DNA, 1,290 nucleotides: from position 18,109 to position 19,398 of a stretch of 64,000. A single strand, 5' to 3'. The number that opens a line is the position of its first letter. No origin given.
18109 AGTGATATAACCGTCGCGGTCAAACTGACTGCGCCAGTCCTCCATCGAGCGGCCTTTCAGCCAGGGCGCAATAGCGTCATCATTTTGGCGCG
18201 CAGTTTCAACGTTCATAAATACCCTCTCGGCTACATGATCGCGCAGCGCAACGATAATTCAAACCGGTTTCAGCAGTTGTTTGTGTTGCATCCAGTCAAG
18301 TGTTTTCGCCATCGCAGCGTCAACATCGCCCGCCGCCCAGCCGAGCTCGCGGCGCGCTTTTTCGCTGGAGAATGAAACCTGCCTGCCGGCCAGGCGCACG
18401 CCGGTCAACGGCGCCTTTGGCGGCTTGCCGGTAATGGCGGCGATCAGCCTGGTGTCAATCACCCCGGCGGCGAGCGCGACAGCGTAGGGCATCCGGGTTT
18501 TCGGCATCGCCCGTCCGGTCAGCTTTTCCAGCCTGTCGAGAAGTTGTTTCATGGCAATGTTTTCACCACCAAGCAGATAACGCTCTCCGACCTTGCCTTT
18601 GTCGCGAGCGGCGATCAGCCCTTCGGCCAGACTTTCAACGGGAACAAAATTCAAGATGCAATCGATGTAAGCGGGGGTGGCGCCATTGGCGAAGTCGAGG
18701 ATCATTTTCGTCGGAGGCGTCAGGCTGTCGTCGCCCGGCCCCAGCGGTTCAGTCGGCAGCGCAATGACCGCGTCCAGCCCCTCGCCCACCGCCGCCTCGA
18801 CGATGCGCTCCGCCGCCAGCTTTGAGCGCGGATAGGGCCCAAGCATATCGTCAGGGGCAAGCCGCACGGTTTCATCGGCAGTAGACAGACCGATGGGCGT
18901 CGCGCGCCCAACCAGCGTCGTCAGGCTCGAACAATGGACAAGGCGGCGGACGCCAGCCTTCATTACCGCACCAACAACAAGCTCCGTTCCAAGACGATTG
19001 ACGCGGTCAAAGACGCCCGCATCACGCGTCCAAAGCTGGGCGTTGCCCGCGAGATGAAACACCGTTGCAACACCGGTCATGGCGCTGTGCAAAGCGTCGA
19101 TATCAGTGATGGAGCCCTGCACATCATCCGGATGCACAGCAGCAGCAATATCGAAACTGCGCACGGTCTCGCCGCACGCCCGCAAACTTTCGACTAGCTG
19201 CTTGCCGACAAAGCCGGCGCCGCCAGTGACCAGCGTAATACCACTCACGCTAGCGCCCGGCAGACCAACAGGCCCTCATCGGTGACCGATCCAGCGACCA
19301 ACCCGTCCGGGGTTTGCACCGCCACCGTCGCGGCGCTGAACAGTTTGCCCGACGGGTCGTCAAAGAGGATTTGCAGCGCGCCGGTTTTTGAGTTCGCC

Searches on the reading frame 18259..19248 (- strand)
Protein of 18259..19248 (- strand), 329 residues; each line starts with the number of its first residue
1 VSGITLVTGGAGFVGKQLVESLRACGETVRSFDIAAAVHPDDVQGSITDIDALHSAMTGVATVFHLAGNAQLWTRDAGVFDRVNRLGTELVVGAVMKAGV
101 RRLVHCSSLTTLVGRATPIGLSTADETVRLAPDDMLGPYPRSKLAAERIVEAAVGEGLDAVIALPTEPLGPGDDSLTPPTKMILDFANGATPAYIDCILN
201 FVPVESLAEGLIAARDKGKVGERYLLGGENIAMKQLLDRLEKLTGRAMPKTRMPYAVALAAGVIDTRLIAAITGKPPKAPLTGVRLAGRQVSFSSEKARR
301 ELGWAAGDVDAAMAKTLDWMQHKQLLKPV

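Call 35: search_protein_families(library=ncbifam, proteins=[window:18259-19248:-], max_evalue=1e-10)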
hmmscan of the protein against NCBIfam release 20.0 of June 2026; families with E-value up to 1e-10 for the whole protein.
window:18259-19248:- (329 aa): 5 families
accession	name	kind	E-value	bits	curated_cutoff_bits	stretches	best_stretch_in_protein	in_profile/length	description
TIGR03466.1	HpnA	hypoth_equivalog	4.4e-90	301.9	367.65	1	5-324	3-325/327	hopanoid-associated sugar epimerase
NF052578.1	StrlDmthSdmBMthl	equivalog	4e-45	155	600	1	5-325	3-327/328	sterol demethylase protein SdmB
NF042422.1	oxyalk_red_OleD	equivalog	1.6e-29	103.4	580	1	6-306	4-313/329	2-alkyl-3-oxoalkanoate reductase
NF042423.1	oxyalk_red_Shew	equivalog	1.6e-18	66.9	580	1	6-294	12-304/331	2-alkyl-3-oxoalkanoate reductase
TIGR01181.1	dTDP_gluc_dehyt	equivalog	1e-11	44.5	365.1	0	5-324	2-315/321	dTDP-glucose 4,6-dehydratase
